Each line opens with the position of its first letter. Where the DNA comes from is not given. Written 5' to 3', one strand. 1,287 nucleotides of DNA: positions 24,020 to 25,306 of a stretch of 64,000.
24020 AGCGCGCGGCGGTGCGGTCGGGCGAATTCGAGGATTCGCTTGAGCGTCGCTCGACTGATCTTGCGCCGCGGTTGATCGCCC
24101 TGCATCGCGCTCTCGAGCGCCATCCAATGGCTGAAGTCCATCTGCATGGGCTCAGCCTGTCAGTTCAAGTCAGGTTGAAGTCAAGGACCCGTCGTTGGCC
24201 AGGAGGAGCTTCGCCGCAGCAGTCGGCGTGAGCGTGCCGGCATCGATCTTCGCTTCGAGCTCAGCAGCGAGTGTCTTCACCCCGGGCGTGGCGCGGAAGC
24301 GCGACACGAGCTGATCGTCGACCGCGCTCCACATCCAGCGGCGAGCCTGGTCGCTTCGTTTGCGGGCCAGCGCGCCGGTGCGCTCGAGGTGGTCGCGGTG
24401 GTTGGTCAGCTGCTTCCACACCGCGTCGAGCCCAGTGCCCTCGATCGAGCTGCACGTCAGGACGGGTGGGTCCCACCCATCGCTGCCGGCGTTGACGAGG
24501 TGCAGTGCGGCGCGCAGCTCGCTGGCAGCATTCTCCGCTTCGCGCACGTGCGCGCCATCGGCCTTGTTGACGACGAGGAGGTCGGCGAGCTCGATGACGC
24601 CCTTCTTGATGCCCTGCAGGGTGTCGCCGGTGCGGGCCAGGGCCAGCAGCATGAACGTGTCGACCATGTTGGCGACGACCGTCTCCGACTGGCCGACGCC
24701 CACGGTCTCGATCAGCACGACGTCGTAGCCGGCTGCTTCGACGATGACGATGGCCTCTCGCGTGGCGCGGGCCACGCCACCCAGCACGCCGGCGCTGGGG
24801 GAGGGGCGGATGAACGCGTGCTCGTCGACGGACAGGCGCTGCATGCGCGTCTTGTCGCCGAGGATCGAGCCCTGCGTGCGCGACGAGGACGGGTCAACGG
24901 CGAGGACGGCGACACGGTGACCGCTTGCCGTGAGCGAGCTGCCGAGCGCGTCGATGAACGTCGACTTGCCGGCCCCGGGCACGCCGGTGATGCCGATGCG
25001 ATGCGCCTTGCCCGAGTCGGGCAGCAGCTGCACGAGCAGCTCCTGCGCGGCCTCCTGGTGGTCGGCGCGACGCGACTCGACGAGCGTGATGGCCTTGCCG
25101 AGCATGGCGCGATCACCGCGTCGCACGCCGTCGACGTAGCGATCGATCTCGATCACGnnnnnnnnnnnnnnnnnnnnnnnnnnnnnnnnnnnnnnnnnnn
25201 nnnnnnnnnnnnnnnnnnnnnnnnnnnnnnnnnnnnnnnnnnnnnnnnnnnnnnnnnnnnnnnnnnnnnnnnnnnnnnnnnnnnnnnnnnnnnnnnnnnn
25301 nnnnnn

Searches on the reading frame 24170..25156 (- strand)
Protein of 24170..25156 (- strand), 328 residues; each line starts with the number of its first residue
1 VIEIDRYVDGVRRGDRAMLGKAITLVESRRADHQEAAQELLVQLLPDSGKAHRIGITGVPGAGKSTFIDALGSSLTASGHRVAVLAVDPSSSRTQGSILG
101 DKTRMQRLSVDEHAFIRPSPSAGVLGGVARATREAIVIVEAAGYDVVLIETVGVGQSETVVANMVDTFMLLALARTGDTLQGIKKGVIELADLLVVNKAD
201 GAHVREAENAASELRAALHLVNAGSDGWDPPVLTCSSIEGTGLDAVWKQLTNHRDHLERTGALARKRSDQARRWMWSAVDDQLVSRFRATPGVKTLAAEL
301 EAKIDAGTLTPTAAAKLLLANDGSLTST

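Call 76: search_protein_families(library=pfam, proteins=[window:24170-25156:-], max_evalue=0.00001)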
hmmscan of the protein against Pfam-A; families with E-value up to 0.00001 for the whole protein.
window:24170-25156:- (328 aa): 2 families
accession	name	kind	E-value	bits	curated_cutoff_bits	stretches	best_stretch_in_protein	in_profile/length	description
PF03308.22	MeaB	-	2.7e-116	387.8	23.1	1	19-290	1-271/273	Methylmalonyl Co-A mutase-associated GTPase MeaB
PF02492.25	cobW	-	2.6e-08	34.1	20.7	1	54-212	3-167/180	CobW/HypB/UreG, nucleotide-binding domain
